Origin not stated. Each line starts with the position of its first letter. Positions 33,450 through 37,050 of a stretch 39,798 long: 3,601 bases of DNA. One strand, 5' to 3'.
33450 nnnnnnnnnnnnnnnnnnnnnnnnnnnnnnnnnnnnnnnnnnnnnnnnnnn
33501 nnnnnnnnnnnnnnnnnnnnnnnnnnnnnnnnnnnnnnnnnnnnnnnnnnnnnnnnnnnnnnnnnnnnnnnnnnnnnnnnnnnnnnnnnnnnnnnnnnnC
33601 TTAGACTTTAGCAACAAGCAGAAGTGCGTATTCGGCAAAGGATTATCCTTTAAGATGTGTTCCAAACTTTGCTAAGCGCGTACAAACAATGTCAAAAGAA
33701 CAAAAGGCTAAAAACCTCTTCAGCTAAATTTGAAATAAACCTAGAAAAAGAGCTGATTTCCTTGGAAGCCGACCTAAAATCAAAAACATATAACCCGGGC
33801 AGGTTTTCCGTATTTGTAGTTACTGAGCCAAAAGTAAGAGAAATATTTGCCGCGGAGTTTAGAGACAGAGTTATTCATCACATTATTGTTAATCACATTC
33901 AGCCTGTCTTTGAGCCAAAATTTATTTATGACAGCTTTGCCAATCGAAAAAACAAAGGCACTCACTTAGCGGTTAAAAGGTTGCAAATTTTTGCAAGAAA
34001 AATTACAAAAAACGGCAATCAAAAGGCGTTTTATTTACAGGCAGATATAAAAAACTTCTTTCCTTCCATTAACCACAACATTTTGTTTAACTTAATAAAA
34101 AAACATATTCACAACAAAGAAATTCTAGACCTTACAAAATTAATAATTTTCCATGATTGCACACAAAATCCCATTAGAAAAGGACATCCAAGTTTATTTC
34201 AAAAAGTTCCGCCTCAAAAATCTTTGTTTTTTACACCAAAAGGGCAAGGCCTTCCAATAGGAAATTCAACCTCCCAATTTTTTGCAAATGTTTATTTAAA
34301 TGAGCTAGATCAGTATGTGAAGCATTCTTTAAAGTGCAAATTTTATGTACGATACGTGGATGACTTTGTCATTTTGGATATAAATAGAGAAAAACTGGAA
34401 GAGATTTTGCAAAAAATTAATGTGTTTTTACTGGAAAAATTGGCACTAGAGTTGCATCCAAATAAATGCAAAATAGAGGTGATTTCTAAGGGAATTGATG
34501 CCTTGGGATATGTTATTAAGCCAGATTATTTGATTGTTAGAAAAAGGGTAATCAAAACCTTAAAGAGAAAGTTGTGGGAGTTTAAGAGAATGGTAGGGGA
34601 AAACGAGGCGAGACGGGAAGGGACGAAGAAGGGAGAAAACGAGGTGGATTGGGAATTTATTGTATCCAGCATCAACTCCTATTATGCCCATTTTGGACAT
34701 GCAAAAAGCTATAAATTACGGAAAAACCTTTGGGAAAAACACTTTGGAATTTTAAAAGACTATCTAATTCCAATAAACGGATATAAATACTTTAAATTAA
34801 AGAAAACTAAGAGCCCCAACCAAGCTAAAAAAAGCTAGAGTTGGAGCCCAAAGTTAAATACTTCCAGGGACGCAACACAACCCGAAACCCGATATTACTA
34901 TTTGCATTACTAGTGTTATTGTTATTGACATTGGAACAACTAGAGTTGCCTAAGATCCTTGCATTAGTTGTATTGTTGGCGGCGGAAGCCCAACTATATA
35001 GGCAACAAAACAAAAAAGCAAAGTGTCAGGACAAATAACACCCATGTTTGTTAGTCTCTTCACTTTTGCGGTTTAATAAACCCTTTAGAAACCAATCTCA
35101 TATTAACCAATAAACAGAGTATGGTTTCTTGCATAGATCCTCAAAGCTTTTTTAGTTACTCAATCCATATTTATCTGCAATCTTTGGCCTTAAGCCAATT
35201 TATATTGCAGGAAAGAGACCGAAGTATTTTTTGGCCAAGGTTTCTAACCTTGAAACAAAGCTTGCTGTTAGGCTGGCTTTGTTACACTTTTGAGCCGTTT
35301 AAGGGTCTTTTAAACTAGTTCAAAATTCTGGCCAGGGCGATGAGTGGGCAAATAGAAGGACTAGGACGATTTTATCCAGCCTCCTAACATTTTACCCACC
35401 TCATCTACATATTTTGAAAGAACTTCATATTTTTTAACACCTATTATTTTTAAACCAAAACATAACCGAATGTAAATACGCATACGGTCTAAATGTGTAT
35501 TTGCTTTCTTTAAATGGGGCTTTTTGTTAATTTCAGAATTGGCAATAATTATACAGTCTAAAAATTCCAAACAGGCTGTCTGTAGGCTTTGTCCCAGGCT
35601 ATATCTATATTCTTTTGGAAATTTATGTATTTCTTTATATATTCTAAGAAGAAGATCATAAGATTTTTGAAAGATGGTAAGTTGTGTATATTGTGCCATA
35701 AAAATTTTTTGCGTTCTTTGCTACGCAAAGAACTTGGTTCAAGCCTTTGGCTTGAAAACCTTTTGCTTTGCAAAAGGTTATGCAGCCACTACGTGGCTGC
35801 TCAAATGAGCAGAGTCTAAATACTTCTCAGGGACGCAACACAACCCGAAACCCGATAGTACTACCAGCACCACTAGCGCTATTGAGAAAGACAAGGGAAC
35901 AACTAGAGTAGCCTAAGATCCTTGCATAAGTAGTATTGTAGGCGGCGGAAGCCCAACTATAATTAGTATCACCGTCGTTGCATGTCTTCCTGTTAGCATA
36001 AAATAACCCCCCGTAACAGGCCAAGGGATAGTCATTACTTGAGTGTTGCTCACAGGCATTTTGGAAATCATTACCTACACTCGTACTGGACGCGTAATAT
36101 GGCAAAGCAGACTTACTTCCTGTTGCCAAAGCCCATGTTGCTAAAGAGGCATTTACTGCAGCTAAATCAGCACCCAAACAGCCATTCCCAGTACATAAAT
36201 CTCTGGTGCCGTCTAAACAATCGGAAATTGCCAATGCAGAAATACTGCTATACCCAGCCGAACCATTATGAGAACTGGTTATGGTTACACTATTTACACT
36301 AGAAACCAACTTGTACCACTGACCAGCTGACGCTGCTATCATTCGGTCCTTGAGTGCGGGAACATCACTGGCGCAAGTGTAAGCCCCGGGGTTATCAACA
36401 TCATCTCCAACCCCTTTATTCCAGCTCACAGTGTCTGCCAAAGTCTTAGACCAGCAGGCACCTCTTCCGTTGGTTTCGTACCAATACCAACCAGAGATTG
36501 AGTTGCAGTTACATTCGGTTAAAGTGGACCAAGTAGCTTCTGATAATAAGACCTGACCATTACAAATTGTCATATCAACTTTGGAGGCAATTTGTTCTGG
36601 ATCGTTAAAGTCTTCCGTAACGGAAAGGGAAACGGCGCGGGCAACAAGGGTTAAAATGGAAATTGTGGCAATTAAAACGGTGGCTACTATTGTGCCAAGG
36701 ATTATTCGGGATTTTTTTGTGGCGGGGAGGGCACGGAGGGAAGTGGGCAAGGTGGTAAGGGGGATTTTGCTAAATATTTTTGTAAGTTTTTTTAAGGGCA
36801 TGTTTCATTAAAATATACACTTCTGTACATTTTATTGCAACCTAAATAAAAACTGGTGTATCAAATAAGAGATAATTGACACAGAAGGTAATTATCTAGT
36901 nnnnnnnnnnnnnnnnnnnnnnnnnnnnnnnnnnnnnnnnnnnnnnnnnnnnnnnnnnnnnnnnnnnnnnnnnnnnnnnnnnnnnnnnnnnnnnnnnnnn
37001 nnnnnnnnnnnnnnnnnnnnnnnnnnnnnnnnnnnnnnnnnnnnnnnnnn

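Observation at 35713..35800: Four back-to-back perfect hairpins with 3-nt loops between VR and avd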

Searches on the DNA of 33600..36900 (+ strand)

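Call 9: search_dna_similar(query=window:33600-36900:+, collection=phages, mode=distant, max_rows=30)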
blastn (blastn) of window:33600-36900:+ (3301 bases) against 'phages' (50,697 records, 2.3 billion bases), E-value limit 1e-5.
No match.

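Call 28: search_rna_families(source=window, start=34700, end=36100, threshold=evalue, max_evalue=1)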
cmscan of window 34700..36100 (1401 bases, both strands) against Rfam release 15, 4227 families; matches with E-value up to 1: 3.
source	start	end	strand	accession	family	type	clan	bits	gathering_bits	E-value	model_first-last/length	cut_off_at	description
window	35757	35817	+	RF01405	STnc490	Gene; sRNA;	-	22.6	56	0.07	1-124/124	no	STnc490 Hfq binding RNA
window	35715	35818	+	RF00021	Spot_42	Gene; sRNA;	-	21.1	80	0.3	1-115/115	no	Spot 42 RNA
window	35779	35859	-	RF01404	PinT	Gene; sRNA;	-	18.7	60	0.7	1-76/76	no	PinT (STnc440) Hfq binding RNA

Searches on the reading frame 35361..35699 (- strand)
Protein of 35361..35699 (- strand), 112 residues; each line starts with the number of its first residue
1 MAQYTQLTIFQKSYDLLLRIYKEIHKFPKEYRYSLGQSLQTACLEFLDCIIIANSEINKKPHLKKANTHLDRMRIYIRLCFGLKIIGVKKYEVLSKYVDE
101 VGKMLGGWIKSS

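Call 6: search_protein_families(library=pfam, proteins=[window:35361-35699:-], max_evalue=0.01)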
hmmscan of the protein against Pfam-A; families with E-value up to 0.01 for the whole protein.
window:35361-35699:- (112 aa): 2 families
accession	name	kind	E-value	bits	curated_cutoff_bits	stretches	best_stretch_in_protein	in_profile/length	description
PF22296.2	bAvd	-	9.3e-23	81.2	40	1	8-111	2-106/107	bAvd-like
PF05635.17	23S_rRNA_IVP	-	1e-08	35.8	33.8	1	6-106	2-105/106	23S rRNA-intervening sequence protein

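Call 11: find_related_loci(query=window:35361-35699:-, collection=viral_contigs, flank=3000)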
Query window:35361-35699:- (112 aa) in viral_contigs; peptide patterns used: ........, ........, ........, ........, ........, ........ (x = any residue, [..] = any of these).
46 stretches matched a pattern, but none encodes a relative of the query by tblastn (E <= 1e-3).

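Call 14: find_homologous_proteins(query=window:35361-35699:-, max_evalue=0.00001)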
Query window:35361-35699:- (112 aa): 31 proteins with E <= 0.00001 among 32 candidates.
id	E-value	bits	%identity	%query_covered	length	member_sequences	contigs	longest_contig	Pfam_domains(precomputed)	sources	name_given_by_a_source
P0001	1.7e-68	246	100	100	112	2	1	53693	PF22296.3,PF05635.18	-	-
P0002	2.5e-52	193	78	100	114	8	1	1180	PF22296.3,PF05635.18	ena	-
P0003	8.2e-48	179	71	100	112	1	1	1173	PF22296.3,PF05635.18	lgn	-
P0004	2.9e-47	177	66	100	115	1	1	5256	PF22296.3,PF05635.18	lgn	-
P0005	3.0e-46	174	68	100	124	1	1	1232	PF22296.3,PF05635.18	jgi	-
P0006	2.7e-45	171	69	100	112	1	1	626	PF22296.3,PF05635.18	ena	-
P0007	2.8e-45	171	66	100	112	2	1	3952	PF22296.3,PF05635.18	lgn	-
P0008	2.9e-45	171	69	100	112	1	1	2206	PF22296.3,PF05635.18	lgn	-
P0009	8.4e-44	166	66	100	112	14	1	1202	PF22296.3,PF05635.18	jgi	-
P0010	2.2e-43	165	66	100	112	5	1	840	PF22296.3,PF05635.18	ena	-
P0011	4.8e-42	160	65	100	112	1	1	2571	PF22296.3,PF05635.18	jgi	jgi:four helix bundle protein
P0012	1.3e-41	159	65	100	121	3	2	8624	PF22296.3,PF05635.18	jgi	jgi:REP element-mobilizing transposase RayT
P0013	1.4e-41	159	63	100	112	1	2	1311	PF22296.3,PF05635.18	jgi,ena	-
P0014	2.4e-41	158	64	100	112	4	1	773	PF22296.3,PF05635.18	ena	-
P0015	2.6e-41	158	64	100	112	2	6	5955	PF22296.3,PF05635.18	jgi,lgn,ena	-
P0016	7.8e-39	150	60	100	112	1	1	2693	PF22296.3,PF05635.18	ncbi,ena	-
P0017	2.2e-38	149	58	100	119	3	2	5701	PF22296.3,PF05635.18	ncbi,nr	ncbi:diversity-generating retroelement protein Avd [Patescibacteria group bacterium]|nr:diversity-ge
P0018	1.4e-37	146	57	97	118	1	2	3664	PF22296.3,PF05635.18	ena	-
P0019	2.7e-37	145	57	100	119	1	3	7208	PF22296.3,PF05635.18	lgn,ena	-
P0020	2.6e-36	142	56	99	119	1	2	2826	PF22296.3,PF05635.18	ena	-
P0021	6.5e-30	121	66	76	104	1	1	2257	PF22296.3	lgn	-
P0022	2.2e-26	110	61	79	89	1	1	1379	PF22296.3,PF05635.18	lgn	-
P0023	4.3e-23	99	65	66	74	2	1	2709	PF22296.3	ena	-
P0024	4.4e-18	83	44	91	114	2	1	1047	PF22296.3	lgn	-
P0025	5.7e-18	83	45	91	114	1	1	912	PF22296.3,PF05635.18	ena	-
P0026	1.8e-17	81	44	91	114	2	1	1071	PF22296.3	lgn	-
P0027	6.6e-16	76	42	91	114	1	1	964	PF22296.3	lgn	-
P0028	3.1e-15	74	42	91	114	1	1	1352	PF22296.3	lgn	-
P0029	2.4e-12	65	40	87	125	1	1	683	PF22296.3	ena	-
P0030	7.0e-10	57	41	78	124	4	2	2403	PF22296.3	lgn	-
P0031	1.8e-9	56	33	91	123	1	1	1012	PF22296.3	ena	-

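Call 20: find_encoding_contigs(protein=P0002, flank=3000, max_places=4)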
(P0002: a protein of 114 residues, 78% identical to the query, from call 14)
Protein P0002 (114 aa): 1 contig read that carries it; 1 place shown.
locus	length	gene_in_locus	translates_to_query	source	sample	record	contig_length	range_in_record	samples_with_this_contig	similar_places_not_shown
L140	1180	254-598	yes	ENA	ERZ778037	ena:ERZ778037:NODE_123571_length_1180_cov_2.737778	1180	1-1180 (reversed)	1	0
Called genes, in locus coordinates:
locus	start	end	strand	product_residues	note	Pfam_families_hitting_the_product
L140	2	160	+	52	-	?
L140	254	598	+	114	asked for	PF05635:23S_rRNA_IVP, PF22296:bAvd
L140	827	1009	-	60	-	-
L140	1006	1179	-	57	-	?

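Call 21: find_encoding_contigs(protein=P0003, flank=3000, max_places=4)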
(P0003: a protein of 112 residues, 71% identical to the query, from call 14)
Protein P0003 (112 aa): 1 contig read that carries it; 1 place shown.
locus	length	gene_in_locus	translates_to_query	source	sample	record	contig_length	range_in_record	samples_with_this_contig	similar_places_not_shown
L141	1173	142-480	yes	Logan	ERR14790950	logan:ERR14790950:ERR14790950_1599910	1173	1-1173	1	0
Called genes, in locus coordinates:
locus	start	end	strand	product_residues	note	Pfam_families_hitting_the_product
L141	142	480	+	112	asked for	PF05635:23S_rRNA_IVP, PF22296:bAvd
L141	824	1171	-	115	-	?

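Call 22: find_encoding_contigs(protein=P0004, flank=3000, max_places=4)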
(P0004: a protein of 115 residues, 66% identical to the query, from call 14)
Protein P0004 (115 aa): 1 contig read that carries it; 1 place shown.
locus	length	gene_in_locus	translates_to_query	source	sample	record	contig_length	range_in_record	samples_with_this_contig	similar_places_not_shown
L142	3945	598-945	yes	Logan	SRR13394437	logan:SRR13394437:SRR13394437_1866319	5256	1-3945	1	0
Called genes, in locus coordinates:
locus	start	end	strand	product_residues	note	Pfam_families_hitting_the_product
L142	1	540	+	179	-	?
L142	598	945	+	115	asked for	PF05635:23S_rRNA_IVP, PF22296:bAvd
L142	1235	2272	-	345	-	PF00078:RVT_1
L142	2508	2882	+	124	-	PF05635:23S_rRNA_IVP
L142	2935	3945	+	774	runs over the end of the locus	?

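Call 29: find_related_loci(query=A2, collection=metagenome_contigs, flank=2500)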
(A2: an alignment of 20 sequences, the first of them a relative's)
Query A2 (112 aa) in metagenome_contigs; peptide patterns used: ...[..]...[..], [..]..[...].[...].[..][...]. (x = any residue, [..] = any of these).
433 stretches matched a pattern; 30 encode a relative of the query (tblastn E <= 1e-3); 30 distinct loci.
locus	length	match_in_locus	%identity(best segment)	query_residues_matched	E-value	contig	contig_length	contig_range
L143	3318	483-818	78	1-112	9e-59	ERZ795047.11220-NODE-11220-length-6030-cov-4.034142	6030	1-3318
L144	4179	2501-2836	68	1-112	4e-53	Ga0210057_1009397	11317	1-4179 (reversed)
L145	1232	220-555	68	1-112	8e-55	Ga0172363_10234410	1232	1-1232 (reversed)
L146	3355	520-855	64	1-112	7e-51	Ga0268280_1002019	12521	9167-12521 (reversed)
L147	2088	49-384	66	1-112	8e-51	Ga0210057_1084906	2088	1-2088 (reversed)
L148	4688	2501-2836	66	1-112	4e-50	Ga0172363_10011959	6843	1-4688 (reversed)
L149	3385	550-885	67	1-112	3e-50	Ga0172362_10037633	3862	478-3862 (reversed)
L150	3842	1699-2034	63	1-112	4e-49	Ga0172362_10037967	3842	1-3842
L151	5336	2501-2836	63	1-112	1e-48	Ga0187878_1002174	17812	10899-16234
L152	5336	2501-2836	65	1-112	9e-49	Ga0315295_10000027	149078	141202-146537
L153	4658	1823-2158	63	1-112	3e-48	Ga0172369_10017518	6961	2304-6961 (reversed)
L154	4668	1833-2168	63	1-112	3e-48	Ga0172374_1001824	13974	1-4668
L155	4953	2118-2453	64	1-112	3e-48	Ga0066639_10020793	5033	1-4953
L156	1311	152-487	63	1-112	9e-50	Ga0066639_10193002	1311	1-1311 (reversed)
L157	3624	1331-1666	64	1-112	9e-48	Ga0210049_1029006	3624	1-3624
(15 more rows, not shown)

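Call 57: find_encoding_contigs(protein=P0007, flank=1500, max_places=2)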
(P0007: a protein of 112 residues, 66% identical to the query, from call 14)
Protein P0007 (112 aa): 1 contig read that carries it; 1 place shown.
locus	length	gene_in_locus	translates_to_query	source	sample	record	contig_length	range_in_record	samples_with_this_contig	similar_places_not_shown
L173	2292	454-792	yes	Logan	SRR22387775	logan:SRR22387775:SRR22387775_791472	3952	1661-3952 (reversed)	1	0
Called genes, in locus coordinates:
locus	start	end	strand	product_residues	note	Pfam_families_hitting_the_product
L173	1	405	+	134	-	?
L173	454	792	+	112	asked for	PF05635:23S_rRNA_IVP, PF22296:bAvd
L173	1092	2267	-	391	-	PF00078:RVT_1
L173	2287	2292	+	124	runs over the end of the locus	-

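Call 58: find_encoding_contigs(protein=P0008, flank=1500, max_places=2)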
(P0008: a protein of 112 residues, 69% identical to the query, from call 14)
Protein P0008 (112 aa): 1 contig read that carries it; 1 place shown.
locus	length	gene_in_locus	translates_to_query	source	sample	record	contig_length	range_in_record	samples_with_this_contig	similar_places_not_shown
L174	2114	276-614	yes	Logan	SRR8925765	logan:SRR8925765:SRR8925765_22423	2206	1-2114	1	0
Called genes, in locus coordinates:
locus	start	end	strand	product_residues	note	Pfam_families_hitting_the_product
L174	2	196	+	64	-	?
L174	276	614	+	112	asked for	PF05635:23S_rRNA_IVP (weak), PF22296:bAvd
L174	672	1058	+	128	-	-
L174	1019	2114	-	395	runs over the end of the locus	?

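Call 59: find_encoding_contigs(protein=P0006, flank=1500, max_places=2)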
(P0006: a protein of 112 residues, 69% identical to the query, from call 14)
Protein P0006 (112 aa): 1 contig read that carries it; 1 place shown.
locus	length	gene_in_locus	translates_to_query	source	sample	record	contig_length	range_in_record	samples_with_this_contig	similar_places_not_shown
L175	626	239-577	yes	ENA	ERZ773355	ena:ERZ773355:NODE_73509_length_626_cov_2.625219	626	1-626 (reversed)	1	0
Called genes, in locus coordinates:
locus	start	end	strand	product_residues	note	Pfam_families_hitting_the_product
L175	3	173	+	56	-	?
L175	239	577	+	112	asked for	PF05635:23S_rRNA_IVP (weak), PF22296:bAvd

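Call 60: find_encoding_contigs(protein=P0010, flank=1500, max_places=2)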
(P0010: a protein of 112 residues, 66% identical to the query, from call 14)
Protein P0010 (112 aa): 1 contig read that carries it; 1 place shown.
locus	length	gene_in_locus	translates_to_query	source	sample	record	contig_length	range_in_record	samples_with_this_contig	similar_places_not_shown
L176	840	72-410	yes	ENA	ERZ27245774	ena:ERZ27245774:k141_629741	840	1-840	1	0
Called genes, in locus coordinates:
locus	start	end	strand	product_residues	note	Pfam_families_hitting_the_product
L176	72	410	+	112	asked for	PF05635:23S_rRNA_IVP, PF22296:bAvd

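Call 61: find_encoding_contigs(protein=P0016, flank=1500, max_places=2)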
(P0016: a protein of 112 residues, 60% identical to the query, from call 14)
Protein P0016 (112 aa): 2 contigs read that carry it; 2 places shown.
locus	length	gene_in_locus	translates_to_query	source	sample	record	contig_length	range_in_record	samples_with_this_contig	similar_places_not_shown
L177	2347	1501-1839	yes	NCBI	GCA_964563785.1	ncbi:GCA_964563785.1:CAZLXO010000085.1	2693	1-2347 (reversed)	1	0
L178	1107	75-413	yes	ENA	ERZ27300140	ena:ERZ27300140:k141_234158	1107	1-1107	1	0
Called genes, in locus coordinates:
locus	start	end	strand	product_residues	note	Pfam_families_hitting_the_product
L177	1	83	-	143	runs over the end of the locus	?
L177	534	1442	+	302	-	-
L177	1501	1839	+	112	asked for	PF05635:23S_rRNA_IVP (weak), PF22296:bAvd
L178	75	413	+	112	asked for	PF05635:23S_rRNA_IVP (weak), PF22296:bAvd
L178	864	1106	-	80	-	?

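Call 62: find_encoding_contigs(protein=P0017, flank=1500, max_places=2)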
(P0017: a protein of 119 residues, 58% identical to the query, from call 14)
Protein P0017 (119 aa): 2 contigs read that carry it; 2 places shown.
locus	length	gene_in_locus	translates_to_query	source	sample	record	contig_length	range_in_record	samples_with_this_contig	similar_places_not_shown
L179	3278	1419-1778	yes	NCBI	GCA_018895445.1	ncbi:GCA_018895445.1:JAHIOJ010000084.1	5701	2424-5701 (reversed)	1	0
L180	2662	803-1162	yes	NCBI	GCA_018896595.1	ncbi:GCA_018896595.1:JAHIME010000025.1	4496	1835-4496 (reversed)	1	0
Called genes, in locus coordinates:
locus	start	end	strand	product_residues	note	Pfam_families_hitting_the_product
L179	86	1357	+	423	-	-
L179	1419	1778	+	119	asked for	PF05635:23S_rRNA_IVP (faint), PF22296:bAvd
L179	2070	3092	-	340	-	PF00078:RVT_1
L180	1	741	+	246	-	?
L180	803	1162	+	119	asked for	PF05635:23S_rRNA_IVP (faint), PF22296:bAvd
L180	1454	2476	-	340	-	PF00078:RVT_1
